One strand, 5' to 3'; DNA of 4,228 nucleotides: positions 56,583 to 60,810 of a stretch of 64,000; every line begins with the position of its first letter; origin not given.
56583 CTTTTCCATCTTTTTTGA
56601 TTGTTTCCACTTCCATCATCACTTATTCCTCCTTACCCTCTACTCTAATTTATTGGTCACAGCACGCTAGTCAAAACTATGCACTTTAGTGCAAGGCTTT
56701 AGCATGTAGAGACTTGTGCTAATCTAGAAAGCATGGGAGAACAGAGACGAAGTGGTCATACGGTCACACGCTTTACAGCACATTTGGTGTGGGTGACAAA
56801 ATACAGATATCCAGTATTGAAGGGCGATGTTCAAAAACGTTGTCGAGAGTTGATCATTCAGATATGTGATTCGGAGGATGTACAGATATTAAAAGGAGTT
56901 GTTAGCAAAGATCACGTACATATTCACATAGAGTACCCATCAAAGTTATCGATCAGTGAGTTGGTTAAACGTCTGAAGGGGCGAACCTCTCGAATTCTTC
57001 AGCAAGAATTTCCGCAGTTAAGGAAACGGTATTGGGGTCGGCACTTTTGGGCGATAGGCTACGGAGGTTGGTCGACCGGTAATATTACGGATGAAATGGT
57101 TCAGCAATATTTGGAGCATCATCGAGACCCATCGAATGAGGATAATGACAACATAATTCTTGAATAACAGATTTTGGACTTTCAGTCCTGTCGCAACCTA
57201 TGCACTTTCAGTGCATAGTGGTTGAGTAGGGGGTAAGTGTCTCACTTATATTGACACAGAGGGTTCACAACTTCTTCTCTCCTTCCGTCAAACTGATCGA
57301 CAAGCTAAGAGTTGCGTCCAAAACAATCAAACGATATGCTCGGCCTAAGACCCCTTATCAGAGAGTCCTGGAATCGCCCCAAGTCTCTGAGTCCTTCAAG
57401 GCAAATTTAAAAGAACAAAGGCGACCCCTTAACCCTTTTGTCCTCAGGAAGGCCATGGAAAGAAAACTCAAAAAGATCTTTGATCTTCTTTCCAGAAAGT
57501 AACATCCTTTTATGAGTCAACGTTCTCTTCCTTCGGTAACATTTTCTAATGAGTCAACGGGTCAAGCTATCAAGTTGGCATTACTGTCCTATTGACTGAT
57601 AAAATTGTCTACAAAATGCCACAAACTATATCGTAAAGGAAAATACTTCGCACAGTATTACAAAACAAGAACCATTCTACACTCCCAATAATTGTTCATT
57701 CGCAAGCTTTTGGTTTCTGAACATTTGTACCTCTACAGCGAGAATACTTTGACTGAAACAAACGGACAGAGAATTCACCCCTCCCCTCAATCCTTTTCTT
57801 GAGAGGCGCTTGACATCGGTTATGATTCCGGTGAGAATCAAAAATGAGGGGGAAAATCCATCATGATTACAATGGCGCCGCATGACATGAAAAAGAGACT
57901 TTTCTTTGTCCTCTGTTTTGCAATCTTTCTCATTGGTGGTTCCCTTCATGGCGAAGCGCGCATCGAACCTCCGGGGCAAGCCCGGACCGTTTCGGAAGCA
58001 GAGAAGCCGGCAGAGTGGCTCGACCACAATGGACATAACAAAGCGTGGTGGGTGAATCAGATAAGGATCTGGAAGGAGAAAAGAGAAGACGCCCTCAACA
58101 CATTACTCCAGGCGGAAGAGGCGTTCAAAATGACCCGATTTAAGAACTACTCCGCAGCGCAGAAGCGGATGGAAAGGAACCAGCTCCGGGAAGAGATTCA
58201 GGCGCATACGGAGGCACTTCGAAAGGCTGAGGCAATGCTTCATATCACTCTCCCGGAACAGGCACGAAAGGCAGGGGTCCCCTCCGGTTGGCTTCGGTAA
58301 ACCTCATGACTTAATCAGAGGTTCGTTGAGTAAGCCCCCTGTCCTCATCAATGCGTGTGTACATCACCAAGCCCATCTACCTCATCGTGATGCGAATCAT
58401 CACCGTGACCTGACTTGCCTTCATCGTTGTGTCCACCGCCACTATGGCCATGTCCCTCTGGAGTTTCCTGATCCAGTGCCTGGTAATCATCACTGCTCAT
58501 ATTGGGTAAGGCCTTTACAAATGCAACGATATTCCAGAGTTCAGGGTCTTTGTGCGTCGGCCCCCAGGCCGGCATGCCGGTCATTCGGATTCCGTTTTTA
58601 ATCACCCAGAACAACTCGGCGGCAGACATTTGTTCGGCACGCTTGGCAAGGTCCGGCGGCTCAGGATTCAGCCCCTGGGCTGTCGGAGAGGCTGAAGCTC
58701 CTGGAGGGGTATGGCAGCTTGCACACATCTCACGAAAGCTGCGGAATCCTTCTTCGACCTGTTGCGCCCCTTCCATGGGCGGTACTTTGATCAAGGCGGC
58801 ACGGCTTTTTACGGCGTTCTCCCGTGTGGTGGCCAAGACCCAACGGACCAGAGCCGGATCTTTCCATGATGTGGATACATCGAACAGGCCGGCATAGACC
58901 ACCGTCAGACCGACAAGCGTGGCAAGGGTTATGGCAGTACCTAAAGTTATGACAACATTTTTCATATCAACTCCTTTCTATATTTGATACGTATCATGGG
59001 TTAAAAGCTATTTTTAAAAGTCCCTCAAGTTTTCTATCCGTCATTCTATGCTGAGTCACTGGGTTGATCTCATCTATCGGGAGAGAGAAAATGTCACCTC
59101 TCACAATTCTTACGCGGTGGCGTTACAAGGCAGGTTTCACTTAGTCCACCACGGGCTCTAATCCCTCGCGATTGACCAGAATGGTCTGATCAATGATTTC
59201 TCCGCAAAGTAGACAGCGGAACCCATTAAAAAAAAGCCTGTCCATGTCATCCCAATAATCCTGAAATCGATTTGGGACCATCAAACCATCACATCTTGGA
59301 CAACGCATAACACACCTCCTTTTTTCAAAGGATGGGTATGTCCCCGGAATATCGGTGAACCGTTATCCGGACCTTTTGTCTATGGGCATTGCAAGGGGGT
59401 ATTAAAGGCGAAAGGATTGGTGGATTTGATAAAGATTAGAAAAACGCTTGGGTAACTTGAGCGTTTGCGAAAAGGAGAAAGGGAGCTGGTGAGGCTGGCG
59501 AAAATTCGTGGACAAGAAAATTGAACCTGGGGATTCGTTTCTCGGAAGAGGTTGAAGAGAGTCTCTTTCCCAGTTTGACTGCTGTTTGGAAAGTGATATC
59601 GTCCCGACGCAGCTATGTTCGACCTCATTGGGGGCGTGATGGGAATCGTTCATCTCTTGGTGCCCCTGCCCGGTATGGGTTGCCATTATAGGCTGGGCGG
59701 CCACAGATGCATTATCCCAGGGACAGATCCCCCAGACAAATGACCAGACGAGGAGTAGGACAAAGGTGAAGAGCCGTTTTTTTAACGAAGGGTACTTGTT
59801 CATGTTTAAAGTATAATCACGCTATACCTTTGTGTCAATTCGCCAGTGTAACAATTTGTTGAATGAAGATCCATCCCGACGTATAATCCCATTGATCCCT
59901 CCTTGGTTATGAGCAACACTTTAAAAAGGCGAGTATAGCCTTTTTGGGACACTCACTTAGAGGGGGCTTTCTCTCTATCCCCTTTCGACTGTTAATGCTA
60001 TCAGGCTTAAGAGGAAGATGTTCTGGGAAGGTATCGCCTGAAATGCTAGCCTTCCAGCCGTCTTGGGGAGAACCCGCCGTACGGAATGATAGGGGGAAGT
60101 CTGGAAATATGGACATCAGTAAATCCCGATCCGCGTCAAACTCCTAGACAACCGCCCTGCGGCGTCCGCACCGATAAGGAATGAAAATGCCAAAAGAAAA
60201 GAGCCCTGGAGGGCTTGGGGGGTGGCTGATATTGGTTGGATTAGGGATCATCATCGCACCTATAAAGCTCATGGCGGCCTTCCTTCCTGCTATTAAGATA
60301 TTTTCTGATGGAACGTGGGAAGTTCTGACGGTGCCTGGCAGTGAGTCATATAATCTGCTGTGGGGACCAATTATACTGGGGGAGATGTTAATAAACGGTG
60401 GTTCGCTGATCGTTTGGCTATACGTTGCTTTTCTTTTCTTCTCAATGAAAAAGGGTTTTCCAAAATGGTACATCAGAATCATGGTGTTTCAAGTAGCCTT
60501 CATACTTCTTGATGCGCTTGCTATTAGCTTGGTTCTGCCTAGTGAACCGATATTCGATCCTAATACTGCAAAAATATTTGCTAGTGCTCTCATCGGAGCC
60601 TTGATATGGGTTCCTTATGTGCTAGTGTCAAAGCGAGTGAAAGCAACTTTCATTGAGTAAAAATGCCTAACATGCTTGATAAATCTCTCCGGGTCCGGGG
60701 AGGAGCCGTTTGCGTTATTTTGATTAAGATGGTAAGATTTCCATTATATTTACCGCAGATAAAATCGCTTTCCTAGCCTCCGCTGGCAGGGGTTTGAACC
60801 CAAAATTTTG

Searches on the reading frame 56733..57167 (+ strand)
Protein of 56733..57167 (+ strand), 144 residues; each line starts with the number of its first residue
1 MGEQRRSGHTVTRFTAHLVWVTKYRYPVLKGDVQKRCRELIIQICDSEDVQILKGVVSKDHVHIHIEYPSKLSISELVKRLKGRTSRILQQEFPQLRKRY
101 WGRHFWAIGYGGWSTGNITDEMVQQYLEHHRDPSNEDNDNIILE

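Call 34: search_protein_families(library=pfam, proteins=[window:56733-57167:+])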
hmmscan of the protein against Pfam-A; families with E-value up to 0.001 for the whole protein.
window:56733-57167:+ (144 aa): 1 family
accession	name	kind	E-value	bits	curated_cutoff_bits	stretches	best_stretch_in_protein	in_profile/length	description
PF01797.21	Y1_Tnp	-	1.9e-40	138.2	23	1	11-129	2-120/121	Transposase IS200 like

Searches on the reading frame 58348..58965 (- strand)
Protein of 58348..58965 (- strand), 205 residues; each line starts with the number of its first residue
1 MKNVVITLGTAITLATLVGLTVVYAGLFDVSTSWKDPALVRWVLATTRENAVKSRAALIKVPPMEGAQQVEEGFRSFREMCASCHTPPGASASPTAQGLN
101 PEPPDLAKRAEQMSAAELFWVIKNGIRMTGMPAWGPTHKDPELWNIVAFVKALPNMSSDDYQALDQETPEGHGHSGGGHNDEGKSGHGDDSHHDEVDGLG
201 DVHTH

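Call 34: search_protein_families(library=pfam, proteins=[window:58348-58965:-])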
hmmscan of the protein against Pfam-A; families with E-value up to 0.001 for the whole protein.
window:58348-58965:- (205 aa): 2 families
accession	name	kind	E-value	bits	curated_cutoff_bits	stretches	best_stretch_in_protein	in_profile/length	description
PF13442.11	Cytochrome_CBB3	-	1.8e-16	60.6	27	1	69-150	2-68/68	Cytochrome C oxidase, cbb3-type, subunit III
PF00034.26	Cytochrom_C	-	8.3e-08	33.9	21.3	1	70-153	1-89/90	Cytochrome c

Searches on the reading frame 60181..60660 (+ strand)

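Call 34: search_protein_families(library=pfam, proteins=[window:60181-60660:+])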
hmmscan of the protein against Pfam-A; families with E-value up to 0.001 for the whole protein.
window:60181-60660:+ (159 aa): 1 family
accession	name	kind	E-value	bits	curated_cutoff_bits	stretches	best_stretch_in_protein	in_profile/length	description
PF10754.15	DUF2569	-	2.3e-34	119.3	26.5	1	10-158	2-143/143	Protein of unknown function (DUF2569)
